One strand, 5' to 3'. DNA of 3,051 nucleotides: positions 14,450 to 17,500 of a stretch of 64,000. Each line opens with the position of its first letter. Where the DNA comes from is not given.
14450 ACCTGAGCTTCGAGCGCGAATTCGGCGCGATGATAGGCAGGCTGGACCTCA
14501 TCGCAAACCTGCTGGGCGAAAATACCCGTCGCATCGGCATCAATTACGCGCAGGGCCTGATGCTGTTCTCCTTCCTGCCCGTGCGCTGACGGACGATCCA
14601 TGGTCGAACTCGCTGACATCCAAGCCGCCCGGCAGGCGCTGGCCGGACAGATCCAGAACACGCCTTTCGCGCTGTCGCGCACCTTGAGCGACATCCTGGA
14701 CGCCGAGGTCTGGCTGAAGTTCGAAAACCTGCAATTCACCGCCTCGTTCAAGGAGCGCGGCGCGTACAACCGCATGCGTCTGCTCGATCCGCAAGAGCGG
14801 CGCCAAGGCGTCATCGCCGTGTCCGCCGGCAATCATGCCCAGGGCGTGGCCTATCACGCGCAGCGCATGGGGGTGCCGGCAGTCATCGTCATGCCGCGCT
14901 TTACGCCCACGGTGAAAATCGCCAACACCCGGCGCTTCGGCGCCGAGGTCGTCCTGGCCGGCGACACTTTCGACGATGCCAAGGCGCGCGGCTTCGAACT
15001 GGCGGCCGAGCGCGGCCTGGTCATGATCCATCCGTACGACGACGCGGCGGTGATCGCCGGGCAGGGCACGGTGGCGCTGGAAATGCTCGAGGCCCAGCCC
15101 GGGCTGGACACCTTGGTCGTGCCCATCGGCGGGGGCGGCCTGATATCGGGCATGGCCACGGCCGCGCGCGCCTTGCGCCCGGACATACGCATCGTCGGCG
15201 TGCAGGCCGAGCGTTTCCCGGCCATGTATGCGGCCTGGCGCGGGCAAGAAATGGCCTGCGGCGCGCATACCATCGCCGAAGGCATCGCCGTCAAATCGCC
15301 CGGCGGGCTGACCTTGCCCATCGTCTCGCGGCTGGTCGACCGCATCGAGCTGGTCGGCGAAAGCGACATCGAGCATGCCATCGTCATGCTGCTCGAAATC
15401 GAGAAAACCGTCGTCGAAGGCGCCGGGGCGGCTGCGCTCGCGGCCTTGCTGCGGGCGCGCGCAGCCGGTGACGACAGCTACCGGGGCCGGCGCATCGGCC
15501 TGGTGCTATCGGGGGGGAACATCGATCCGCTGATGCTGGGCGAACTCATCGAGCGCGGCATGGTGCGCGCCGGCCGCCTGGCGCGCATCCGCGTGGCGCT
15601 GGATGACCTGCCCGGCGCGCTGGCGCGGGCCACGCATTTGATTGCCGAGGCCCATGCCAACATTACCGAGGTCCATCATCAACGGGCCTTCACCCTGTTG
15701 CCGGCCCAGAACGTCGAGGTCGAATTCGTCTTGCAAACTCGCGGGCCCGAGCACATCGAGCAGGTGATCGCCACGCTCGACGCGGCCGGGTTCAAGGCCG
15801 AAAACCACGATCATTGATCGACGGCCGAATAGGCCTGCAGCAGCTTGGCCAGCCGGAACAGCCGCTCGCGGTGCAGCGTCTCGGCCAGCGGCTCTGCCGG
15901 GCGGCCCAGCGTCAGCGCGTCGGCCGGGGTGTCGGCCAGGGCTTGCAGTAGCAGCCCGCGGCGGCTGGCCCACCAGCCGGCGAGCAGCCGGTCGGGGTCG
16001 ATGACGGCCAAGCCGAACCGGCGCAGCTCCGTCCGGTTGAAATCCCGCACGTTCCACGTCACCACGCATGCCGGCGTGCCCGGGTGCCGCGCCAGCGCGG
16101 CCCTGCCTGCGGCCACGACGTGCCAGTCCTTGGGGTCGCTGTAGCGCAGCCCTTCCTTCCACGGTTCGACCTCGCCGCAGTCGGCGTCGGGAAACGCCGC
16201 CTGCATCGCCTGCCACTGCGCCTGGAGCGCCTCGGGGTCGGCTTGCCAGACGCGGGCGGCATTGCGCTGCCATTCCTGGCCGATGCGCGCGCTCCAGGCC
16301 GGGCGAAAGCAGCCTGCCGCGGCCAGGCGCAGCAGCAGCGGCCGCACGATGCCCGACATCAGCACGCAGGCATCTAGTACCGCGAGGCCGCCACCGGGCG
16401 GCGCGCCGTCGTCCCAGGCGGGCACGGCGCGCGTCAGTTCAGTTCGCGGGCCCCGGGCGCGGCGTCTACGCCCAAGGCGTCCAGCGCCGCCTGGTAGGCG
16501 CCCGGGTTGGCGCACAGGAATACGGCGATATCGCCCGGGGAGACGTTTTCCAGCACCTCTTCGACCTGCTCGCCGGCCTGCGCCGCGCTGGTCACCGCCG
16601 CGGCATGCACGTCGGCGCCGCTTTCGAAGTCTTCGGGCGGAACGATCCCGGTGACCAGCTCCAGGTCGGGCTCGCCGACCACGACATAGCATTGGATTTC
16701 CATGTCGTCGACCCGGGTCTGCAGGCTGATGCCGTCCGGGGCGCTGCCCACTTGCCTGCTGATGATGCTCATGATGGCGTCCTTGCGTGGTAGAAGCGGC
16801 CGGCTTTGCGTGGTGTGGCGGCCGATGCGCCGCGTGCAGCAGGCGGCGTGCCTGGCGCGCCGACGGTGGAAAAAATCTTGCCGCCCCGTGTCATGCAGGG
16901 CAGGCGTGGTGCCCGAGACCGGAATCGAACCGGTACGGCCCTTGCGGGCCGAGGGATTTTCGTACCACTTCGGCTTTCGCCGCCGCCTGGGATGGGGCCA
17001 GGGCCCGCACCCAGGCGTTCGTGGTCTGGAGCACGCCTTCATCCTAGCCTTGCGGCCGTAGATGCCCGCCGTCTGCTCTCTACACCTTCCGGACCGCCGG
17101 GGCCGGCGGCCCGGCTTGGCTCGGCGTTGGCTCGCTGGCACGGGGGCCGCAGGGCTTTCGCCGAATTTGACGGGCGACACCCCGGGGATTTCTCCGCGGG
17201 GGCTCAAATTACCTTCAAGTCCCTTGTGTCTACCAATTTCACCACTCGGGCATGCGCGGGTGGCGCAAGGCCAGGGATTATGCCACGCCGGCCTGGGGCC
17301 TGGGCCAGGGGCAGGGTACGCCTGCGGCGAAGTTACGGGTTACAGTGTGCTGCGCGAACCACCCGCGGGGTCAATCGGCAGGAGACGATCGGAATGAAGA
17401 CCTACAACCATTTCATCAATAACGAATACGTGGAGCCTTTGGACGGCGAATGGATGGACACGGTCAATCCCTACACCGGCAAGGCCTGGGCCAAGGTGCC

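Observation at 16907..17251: Group I self-splicing intron inside a tRNA-Leu(UAA) gene of a betaproteobacterium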

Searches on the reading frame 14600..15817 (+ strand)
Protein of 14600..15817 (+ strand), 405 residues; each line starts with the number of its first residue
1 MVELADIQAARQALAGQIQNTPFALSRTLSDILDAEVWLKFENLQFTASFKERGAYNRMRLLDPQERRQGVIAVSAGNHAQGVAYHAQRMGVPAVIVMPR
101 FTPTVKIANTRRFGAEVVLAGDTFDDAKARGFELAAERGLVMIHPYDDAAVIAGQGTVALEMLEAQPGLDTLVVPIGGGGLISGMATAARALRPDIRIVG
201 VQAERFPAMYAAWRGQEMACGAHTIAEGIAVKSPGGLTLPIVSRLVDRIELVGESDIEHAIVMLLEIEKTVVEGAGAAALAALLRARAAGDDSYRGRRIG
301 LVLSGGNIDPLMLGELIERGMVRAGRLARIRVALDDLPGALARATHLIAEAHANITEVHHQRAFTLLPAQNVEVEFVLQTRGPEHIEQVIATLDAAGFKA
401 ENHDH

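Call 14: find_encoding_contigs(protein=window:14600-15817:+, flank=4000, max_places=6)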
Protein window:14600-15817:+ (405 aa): 23 contigs read that carry it; 6 places shown.
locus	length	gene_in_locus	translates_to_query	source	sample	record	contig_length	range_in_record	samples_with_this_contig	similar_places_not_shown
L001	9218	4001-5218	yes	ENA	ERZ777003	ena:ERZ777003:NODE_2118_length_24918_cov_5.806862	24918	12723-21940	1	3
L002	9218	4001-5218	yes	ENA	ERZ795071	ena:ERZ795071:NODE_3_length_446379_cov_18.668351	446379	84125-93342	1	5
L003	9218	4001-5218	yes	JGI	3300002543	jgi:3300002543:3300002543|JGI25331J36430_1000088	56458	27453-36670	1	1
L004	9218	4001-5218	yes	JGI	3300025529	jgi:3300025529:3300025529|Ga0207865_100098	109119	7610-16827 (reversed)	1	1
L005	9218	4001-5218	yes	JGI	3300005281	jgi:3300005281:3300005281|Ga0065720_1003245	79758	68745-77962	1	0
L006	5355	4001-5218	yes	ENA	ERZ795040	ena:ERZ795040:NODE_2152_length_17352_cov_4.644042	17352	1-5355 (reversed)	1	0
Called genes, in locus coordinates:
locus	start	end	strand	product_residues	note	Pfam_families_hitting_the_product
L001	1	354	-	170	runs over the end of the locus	-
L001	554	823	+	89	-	PF00312:Ribosomal_S15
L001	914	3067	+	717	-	PF01138:RNase_PH, PF03725:RNase_PH_C, PF03726:PNPase, PF01138:RNase_PH, PF00013:KH_1, PF00575:S1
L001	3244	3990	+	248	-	-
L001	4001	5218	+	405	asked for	PF00291:PALP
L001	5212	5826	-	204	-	PF13470:PIN_3 (faint)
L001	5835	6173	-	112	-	-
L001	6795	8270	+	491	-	PF00171:Aldedh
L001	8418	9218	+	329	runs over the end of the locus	PF03401:TctC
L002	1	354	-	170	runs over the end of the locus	-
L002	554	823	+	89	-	PF00312:Ribosomal_S15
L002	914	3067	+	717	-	PF01138:RNase_PH, PF03725:RNase_PH_C, PF03726:PNPase, PF01138:RNase_PH, PF00013:KH_1, PF00575:S1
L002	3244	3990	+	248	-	-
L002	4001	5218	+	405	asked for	PF00291:PALP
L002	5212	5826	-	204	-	-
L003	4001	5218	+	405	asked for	PF00291:PALP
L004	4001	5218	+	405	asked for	PF00291:PALP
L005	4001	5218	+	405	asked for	PF00291:PALP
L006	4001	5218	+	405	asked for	PF00291:PALP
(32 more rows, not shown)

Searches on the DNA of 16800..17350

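Call 4: search_rna_families(source=window, start=16800, end=17350, threshold=evalue, max_evalue=10, show_alignments=4)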
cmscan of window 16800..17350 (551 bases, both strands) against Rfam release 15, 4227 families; matches with E-value up to 10: 5.
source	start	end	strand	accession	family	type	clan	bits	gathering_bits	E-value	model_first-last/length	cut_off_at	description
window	16873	16976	-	RF02435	SpF41_sRNA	Gene; sRNA;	-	16.5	52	7.6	1-105/105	no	Streptococcus sRNA SpF41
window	16910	16966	-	RF01852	tRNA-Sec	Gene; tRNA;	CL00001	15.8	47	2.9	1-91/91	no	Selenocysteine transfer RNA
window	17087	17112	-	RF03108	Methylosinus-1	Gene; sRNA;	-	13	145.1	1.2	1-214/214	no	Methylosinus-1 RNA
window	16804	16864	+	RF02674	AsdA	Gene; antisense;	-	12.6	52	8.4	1-81/81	no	antisense RNA of dnaA mRNA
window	17021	17050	-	RF01151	snoU82P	Gene; snRNA; snoRNA; CD-box;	-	9.6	42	8.5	1-55/55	no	Small nucleolar RNA U82P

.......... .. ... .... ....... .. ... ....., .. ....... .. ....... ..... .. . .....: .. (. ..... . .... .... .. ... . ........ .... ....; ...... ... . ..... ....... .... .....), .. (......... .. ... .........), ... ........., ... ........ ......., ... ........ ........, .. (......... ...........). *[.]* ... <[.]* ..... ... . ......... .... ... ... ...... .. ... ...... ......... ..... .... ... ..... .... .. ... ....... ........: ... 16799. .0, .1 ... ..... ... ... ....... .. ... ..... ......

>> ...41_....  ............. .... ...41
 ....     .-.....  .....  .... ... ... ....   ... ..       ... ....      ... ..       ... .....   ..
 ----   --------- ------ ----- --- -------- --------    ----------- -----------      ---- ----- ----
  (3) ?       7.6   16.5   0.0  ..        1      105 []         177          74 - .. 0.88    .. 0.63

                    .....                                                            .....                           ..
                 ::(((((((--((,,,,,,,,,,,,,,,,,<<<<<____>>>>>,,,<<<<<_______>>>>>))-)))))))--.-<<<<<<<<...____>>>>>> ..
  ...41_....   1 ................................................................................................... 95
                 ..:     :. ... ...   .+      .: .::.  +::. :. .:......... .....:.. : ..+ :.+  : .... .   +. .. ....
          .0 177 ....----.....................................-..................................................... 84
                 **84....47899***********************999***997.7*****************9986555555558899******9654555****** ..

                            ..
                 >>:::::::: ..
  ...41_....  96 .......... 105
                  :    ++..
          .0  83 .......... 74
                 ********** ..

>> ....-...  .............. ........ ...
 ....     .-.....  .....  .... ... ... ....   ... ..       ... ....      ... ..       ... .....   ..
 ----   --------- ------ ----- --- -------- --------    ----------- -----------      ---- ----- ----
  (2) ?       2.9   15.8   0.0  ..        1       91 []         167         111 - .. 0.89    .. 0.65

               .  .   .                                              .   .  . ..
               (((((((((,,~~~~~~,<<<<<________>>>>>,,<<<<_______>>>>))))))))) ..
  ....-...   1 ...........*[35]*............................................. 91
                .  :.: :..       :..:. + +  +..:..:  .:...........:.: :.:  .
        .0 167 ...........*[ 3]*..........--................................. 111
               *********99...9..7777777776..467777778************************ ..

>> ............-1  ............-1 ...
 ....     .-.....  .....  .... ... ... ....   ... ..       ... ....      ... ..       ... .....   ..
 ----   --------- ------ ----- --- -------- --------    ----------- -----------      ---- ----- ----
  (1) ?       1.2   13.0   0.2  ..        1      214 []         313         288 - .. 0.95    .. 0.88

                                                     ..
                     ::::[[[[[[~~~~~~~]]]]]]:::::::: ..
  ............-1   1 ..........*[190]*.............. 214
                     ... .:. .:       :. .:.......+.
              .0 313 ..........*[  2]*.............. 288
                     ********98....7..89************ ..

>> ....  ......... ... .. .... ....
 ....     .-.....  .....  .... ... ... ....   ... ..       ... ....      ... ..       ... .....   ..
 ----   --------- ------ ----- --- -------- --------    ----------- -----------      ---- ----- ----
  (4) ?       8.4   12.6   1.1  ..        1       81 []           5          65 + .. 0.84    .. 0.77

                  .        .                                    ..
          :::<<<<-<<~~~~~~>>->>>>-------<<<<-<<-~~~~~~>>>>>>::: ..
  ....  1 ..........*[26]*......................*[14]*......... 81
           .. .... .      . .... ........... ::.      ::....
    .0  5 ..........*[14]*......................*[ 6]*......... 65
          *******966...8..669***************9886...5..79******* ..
